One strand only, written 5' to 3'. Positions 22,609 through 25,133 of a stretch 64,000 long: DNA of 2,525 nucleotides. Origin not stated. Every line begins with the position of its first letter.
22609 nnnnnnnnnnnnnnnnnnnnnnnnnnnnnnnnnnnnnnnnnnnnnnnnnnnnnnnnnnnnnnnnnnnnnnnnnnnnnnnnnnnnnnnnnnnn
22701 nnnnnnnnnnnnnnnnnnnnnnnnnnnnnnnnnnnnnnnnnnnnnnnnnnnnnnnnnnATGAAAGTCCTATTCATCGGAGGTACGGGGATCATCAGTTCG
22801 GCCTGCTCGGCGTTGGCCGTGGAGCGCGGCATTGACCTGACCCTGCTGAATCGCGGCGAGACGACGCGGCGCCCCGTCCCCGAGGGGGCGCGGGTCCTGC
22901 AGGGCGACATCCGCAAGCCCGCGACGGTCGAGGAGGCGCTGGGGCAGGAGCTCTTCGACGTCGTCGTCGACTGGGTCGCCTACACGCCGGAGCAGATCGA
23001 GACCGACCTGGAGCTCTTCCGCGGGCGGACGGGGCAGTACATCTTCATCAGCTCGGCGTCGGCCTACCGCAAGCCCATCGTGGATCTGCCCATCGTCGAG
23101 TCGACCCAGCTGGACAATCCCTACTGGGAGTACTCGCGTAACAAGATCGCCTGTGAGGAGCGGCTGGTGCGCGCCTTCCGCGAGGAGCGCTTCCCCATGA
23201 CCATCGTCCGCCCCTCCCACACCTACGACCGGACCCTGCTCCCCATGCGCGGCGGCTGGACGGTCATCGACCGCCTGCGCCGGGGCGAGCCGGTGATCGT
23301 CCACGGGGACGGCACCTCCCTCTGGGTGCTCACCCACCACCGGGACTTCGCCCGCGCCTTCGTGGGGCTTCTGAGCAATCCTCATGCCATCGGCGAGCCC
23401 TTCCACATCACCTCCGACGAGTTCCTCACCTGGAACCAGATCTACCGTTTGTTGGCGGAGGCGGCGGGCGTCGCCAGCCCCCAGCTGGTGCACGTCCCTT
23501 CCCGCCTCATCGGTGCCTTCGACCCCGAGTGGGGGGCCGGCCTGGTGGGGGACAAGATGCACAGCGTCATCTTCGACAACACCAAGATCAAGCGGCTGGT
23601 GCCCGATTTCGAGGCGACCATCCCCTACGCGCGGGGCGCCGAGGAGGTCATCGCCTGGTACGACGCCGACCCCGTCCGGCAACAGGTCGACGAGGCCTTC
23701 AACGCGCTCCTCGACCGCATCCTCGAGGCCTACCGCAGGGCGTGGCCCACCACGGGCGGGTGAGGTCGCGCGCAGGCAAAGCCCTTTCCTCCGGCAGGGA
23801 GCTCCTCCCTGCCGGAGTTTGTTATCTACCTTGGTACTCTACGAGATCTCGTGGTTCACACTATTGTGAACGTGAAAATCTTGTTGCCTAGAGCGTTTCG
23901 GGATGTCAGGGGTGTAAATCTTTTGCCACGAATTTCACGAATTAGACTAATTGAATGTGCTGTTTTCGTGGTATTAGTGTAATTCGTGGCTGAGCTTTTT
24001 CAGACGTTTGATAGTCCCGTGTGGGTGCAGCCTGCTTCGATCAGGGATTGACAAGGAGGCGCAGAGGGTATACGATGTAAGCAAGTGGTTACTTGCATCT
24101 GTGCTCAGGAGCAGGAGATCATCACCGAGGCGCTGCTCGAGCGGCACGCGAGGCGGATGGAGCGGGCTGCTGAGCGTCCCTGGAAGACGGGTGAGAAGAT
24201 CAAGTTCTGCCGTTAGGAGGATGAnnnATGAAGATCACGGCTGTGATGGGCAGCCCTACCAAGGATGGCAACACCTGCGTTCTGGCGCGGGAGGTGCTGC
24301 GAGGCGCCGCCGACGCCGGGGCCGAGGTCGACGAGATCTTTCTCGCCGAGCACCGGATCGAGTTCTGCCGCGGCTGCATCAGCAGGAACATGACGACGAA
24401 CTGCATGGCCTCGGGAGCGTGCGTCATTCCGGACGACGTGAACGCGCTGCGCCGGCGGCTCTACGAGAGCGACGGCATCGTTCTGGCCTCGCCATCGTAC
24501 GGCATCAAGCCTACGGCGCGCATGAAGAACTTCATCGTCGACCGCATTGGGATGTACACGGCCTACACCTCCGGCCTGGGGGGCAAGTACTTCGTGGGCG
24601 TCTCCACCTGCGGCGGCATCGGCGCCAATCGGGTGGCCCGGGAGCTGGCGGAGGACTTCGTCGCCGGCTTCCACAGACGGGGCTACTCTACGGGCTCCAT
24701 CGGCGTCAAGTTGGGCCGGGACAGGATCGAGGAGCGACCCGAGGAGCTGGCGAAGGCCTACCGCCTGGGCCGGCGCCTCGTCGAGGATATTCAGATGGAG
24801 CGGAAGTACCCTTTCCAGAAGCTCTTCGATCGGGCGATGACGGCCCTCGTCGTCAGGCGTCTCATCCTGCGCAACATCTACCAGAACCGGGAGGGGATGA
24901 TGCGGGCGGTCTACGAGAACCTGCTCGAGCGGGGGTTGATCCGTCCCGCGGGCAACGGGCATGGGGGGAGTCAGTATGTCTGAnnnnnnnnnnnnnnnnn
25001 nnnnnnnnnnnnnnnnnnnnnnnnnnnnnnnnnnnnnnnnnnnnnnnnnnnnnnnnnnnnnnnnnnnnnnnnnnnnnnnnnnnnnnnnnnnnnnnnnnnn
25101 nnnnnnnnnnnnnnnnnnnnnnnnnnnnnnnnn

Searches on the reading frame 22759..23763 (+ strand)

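Call 41: search_protein_families(library=pfam, proteins=[window:22759-23763:+], max_evalue=0.001)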
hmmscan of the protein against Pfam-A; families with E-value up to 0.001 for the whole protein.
window:22759-23763:+ (334 aa): 3 families
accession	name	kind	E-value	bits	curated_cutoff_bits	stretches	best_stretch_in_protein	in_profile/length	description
PF01370.27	Epimerase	-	9.5e-20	71.5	20.9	1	4-214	2-234/240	NAD dependent epimerase/dehydratase family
PF04321.23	RmlD_sub_bind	-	9.1e-08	31.9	27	0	1-76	1-62/287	RmlD substrate binding domain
PF13460.12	NAD_binding_10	-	1.4e-05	25.5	27.2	1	7-158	1-149/184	NAD(P)H-binding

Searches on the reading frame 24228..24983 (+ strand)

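Call 41: search_protein_families(library=pfam, proteins=[window:24228-24983:+], max_evalue=0.001)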
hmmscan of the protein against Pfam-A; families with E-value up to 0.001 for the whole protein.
window:24228-24983:+ (251 aa): 2 families
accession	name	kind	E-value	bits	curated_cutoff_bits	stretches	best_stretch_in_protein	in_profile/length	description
PF03358.20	FMN_red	-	1.1e-22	80.8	24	1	1-145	1-133/152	NADPH-dependent FMN reductase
PF02525.22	Flavodoxin_2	-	3.9e-07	30.4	27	1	1-133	1-139/198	Flavodoxin-like fold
